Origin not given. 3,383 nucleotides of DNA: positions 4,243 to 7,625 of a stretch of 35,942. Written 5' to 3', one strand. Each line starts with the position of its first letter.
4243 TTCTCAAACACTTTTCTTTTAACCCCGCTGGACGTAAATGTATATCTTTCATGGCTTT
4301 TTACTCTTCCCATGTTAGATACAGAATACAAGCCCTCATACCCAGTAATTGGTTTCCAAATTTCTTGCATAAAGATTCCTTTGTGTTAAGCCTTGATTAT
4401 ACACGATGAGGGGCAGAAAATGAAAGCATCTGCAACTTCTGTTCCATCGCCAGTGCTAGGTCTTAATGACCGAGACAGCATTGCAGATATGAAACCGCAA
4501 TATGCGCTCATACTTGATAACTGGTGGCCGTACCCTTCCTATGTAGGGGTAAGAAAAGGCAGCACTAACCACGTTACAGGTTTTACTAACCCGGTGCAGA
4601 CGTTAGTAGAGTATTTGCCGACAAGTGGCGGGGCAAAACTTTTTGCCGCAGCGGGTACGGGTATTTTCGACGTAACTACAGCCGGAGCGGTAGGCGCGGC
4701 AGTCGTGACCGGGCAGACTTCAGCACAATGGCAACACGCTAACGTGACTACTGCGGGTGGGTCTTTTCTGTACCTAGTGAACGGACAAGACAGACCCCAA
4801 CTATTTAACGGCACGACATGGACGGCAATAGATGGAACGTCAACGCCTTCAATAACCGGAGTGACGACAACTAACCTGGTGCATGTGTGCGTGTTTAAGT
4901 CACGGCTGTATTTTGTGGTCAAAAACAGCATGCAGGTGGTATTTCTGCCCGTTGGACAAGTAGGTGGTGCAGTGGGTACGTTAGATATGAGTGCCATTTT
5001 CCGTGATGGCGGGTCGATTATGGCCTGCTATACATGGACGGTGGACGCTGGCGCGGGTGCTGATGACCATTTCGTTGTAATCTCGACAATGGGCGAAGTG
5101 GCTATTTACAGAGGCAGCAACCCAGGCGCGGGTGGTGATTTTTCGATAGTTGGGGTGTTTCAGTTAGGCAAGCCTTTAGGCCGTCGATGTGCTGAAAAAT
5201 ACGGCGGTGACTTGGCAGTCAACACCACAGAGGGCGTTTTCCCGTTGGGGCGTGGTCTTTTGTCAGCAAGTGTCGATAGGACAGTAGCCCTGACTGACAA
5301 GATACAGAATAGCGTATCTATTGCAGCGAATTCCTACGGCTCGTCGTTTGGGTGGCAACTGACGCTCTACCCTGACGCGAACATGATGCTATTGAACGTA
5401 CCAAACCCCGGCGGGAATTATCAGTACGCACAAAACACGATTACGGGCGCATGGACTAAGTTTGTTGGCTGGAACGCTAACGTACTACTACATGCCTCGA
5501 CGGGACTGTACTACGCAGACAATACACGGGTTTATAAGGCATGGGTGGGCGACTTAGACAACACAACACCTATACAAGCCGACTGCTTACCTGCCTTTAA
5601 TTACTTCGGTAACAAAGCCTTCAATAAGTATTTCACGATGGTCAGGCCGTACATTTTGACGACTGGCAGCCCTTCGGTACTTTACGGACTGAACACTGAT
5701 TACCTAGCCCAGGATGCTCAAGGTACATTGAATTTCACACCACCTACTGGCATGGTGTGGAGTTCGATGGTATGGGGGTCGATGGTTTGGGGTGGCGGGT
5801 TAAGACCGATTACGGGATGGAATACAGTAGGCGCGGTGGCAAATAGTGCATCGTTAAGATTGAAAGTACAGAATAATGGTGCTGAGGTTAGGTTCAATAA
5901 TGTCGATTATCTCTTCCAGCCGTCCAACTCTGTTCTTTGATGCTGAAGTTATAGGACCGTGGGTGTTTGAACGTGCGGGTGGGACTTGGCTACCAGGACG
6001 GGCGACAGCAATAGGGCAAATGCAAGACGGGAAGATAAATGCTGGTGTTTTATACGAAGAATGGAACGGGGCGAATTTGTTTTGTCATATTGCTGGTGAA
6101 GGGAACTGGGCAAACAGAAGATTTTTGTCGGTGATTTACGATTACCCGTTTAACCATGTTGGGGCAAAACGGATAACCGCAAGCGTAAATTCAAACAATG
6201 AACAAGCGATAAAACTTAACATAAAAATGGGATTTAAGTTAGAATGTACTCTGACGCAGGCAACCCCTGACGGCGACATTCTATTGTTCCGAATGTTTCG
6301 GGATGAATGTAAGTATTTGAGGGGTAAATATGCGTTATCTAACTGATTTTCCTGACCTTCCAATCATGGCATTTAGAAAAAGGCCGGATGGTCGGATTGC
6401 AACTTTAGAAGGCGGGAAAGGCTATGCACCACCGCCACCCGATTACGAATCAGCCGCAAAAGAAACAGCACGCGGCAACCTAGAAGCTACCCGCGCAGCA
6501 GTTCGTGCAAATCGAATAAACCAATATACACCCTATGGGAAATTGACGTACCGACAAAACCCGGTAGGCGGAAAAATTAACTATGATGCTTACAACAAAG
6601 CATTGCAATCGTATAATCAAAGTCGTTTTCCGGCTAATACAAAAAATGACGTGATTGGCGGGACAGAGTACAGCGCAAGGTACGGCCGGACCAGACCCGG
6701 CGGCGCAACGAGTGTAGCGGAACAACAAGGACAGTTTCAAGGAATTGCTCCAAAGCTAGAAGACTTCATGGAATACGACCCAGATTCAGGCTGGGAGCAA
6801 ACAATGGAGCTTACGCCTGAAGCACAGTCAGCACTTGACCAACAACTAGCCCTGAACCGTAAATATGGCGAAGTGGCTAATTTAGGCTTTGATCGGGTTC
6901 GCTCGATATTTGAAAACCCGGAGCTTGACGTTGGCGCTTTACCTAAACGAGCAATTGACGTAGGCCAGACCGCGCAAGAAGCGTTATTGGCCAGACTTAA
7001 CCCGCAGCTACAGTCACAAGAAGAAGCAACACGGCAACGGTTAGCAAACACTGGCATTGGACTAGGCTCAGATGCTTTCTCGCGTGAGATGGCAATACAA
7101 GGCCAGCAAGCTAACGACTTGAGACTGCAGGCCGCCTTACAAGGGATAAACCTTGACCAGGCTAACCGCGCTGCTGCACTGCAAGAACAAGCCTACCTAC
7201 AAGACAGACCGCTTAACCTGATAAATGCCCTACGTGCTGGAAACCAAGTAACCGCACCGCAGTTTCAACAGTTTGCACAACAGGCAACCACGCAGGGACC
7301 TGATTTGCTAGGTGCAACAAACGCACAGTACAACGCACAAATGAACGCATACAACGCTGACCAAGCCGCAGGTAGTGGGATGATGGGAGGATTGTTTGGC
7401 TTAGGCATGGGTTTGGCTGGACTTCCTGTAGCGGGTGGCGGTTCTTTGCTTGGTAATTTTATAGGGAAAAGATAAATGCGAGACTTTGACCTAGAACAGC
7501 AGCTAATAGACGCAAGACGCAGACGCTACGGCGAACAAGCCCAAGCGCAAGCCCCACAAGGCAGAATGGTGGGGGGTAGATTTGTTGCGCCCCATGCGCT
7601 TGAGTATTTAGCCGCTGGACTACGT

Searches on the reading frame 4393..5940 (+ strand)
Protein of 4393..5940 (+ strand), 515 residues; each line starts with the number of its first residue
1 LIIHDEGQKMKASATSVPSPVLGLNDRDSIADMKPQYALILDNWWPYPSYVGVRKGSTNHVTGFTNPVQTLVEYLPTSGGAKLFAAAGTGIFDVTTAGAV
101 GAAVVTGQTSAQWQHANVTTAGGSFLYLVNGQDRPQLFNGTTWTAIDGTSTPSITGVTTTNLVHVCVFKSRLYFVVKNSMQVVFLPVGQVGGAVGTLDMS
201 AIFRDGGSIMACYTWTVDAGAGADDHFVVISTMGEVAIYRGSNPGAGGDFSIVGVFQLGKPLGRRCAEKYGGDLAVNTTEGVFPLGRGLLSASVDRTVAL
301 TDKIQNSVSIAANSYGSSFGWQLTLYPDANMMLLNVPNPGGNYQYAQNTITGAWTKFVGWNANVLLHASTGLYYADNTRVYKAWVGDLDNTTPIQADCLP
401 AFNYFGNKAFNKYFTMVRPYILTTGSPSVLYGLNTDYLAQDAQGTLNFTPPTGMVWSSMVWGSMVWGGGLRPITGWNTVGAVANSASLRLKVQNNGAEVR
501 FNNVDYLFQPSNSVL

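Call 17: search_protein_families(library=phrogs, proteins=[window:4393-5940:+], max_evalue=0.00001)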
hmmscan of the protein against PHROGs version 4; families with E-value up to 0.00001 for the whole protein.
window:4393-5940:+ (515 aa): 1 family
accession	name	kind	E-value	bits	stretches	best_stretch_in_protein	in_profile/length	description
phrog_5107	-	lysis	2.7e-117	393.4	1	12-512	4-531/533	amidase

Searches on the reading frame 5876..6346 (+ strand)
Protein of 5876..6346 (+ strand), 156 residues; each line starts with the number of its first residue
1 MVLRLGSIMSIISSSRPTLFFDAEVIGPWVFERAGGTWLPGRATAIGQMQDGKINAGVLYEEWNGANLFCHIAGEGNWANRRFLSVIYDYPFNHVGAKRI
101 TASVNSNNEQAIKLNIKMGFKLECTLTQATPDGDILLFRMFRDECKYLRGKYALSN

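Call 47: search_protein_families(library=pfam, proteins=[window:5876-6346:+], max_evalue=0.01)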
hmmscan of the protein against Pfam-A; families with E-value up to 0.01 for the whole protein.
window:5876-6346:+ (156 aa): 1 family
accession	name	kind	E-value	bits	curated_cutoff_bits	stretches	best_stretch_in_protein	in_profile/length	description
PF13420.13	Acetyltransf_4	-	0.00079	19.9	24.3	1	73-123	87-137/155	Acetyltransferase (GNAT) domain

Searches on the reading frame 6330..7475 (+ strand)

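Call 17: search_protein_families(library=phrogs, proteins=[window:6330-7475:+], max_evalue=0.00001)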
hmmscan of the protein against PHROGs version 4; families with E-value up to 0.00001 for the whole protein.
window:6330-7475:+ (381 aa): 1 family
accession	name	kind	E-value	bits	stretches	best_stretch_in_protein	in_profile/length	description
phrog_6121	-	head and packaging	7.9e-33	115.5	2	31-272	8-198/392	virion structural protein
